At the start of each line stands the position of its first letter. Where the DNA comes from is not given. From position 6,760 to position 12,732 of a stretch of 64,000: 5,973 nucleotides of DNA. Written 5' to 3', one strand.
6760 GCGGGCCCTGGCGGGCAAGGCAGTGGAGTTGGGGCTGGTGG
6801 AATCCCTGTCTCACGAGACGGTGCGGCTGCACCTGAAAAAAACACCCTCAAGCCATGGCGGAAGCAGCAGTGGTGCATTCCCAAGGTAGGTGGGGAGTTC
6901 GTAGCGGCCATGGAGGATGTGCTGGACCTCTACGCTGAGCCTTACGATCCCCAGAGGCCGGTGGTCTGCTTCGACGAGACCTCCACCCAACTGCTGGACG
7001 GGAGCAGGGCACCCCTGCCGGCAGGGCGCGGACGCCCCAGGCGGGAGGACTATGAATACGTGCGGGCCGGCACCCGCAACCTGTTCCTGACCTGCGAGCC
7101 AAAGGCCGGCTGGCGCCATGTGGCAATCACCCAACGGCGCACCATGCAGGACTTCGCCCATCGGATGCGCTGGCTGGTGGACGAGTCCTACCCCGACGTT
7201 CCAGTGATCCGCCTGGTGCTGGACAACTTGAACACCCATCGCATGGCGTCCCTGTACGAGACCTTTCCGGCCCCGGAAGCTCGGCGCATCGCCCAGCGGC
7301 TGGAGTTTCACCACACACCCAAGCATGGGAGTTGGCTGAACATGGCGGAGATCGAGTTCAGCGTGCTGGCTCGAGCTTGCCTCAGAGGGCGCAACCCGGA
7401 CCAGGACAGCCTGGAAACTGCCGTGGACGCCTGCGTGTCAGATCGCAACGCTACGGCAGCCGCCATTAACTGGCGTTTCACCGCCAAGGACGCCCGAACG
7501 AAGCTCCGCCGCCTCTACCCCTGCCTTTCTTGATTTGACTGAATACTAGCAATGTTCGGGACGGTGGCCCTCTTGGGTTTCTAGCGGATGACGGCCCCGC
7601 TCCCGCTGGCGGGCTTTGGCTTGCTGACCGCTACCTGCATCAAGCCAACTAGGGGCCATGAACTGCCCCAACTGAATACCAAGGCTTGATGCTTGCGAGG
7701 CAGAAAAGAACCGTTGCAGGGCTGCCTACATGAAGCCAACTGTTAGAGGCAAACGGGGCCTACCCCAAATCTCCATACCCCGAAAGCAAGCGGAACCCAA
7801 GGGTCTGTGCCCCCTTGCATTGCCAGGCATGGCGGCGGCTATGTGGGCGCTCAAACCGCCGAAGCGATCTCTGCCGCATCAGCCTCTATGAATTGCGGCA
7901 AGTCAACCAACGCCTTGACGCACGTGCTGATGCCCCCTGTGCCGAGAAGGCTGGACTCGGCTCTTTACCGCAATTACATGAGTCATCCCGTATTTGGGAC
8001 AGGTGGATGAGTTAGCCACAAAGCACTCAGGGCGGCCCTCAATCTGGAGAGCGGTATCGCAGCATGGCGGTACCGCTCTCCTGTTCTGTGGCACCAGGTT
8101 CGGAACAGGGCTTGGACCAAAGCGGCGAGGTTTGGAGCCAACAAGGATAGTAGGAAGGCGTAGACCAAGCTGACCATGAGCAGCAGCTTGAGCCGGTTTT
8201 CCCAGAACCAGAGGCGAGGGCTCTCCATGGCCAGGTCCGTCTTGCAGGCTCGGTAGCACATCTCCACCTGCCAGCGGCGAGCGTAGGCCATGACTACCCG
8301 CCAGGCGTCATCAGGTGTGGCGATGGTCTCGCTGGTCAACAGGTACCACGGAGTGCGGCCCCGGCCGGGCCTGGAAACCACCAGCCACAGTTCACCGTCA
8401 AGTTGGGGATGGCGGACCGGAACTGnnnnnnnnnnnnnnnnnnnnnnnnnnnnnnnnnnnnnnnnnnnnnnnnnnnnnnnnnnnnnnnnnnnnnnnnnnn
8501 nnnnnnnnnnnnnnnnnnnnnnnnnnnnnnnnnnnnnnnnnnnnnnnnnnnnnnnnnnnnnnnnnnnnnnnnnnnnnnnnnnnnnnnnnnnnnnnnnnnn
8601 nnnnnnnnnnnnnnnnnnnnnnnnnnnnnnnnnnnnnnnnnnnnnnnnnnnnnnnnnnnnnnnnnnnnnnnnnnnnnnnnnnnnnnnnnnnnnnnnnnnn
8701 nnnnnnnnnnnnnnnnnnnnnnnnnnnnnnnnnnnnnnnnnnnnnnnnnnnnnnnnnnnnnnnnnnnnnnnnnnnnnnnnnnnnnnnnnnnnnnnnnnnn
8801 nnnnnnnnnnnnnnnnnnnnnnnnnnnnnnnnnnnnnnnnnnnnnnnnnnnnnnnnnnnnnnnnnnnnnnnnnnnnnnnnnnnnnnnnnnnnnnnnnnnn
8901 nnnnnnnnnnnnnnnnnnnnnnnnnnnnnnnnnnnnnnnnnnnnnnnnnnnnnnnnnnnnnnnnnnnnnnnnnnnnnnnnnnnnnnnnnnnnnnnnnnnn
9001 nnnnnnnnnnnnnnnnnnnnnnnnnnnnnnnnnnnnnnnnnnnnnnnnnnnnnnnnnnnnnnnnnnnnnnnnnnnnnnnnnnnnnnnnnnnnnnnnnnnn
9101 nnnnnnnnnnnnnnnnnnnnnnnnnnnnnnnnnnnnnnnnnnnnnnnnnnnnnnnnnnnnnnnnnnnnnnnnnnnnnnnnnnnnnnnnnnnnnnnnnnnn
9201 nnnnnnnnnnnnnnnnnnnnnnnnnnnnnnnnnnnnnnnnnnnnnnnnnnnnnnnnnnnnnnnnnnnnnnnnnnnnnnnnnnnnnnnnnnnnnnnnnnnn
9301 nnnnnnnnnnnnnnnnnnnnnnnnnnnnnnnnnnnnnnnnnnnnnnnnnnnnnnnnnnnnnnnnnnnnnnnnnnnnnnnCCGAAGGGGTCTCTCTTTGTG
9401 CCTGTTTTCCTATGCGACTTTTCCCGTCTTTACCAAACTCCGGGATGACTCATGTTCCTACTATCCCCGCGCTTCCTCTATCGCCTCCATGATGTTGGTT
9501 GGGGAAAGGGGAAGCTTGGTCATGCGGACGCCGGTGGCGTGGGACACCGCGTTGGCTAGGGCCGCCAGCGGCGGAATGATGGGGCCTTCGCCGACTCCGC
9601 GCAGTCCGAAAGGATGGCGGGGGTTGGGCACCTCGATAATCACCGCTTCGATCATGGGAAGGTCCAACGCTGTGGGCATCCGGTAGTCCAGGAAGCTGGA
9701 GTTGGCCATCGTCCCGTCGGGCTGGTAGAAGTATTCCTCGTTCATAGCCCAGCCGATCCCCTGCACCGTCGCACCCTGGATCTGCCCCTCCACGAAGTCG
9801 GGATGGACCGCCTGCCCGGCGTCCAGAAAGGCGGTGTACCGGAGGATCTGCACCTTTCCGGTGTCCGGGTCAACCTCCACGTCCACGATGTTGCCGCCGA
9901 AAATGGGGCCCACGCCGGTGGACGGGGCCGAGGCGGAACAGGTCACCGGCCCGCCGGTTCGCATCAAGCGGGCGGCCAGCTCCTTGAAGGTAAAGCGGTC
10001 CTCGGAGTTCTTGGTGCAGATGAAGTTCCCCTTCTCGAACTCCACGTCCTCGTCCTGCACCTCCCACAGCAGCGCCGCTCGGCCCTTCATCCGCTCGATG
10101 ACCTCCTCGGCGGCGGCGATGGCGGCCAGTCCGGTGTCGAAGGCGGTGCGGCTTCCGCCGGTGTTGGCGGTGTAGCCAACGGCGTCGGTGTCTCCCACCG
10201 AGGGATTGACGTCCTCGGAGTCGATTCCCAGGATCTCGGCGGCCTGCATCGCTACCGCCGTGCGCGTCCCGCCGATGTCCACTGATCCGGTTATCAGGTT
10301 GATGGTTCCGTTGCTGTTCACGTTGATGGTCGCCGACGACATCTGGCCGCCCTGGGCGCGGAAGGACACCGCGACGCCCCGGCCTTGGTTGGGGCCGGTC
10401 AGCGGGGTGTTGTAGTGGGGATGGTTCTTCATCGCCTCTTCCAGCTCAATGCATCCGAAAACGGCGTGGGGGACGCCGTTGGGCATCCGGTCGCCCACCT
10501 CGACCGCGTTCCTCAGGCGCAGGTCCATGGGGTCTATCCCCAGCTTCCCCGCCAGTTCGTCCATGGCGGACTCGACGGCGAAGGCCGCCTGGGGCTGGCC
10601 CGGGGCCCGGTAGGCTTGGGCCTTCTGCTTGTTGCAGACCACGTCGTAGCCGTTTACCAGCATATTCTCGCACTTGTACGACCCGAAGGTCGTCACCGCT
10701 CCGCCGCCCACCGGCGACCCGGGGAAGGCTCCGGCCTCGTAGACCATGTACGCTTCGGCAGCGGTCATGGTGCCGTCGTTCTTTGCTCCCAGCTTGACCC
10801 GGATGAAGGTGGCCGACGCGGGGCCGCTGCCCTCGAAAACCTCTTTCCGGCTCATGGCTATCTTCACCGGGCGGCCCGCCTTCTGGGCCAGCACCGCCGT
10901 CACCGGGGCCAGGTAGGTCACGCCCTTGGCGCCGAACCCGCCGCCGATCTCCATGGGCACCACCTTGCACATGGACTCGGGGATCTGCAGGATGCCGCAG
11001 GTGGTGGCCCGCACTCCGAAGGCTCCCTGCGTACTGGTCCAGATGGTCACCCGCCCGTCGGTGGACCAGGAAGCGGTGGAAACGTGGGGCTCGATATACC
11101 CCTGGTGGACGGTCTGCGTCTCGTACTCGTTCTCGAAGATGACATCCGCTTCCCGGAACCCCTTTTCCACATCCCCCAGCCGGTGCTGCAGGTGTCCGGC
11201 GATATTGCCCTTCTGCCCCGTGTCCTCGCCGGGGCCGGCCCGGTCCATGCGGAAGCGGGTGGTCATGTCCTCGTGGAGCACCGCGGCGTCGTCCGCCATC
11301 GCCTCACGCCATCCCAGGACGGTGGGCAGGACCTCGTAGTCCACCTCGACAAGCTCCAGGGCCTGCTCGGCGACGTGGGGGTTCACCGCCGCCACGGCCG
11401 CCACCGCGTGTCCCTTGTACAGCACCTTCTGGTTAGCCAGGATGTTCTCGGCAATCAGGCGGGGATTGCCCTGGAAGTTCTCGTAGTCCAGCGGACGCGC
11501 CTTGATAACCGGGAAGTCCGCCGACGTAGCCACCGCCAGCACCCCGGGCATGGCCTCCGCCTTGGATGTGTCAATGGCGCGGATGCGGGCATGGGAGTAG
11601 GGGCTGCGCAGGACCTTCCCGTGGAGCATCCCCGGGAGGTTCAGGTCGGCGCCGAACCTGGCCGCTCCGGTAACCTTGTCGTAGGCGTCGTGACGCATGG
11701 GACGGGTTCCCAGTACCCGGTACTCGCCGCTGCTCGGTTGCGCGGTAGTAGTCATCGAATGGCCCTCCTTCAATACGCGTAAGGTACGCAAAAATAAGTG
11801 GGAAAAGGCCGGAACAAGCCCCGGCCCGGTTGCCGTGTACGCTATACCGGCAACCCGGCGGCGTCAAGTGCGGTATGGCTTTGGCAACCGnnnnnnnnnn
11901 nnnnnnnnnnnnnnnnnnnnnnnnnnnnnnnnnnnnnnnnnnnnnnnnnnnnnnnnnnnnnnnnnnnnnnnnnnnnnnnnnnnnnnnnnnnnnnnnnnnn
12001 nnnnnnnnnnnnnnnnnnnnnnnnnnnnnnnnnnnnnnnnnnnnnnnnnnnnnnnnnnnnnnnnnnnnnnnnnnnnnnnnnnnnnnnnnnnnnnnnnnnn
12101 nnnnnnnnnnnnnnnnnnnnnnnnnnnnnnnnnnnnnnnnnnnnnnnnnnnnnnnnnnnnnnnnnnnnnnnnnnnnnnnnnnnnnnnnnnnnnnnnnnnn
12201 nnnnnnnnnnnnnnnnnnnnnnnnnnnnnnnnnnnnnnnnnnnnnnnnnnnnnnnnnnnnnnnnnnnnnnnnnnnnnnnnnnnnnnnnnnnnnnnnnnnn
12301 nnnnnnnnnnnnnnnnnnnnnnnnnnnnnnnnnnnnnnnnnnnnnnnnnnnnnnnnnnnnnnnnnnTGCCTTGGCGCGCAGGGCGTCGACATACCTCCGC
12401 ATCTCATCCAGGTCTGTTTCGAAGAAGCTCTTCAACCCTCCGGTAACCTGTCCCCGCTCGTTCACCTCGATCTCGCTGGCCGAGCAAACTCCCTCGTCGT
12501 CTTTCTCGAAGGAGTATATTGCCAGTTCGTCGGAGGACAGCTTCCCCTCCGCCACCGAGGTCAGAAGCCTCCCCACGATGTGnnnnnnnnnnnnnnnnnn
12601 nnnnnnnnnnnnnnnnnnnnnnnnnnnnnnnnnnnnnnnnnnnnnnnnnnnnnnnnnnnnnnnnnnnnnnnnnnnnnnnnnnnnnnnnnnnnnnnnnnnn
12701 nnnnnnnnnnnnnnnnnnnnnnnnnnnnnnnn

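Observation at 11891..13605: Low-GC two-gene module: ABC/AAA_21-type ATPase translationally coupled to a PIN-domain protein (candidate undescribed defence or toxin system)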

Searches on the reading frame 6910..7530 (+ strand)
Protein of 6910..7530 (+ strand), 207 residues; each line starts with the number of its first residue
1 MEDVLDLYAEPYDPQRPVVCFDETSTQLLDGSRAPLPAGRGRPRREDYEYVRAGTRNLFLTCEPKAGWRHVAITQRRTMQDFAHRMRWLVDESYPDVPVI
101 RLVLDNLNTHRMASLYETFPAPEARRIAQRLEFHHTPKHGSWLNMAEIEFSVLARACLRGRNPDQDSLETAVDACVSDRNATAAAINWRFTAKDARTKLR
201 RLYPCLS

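Call 96: search_protein_families(library=pfam, proteins=[window:6910-7530:+], max_evalue=0.001)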
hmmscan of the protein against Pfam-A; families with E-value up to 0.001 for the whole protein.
window:6910-7530:+ (207 aa): 1 family
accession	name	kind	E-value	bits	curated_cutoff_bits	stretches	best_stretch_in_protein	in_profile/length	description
PF13358.12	DDE_3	-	4.4e-22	79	28.6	1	17-168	1-145/146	DDE superfamily endonuclease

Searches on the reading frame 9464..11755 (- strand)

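Call 96: search_protein_families(library=pfam, proteins=[window:9464-11755:-], max_evalue=0.001)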
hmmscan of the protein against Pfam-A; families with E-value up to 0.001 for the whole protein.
window:9464-11755:- (764 aa): 3 families
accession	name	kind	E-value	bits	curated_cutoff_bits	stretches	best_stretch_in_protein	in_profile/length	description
PF02738.23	MoCoBD_1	-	1.5e-67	227.7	27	1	182-417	6-244/244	Molybdopterin cofactor-binding domain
PF20256.3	MoCoBD_2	-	1.1e-63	215.8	27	1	459-700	25-283/283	Molybdopterin cofactor-binding domain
PF01315.27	Ald_Xan_dh_C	-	4.1e-27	95.1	31.3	1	29-144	1-110/110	Aldehyde oxidase and xanthine dehydrogenase, a/b hammerhead domain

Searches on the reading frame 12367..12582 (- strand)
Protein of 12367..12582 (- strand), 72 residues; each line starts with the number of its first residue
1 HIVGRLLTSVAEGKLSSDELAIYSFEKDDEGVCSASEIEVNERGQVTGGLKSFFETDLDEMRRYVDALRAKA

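Call 68: search_protein_families(library=padloc, proteins=[window:12367-12582:-], max_evalue=1)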
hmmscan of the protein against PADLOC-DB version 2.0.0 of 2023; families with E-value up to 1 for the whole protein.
seq(72 aa): 3 families
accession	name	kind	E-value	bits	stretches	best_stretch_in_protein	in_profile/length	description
PDLC04707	PDC-M55A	-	2.1e-07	28.3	1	5-68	351-413/421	-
PDLC03878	NsnB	-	5e-05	21.2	1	1-60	279-341/345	-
PDLC04148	HEC-03B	-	7.2e-05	20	1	1-63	382-443/458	-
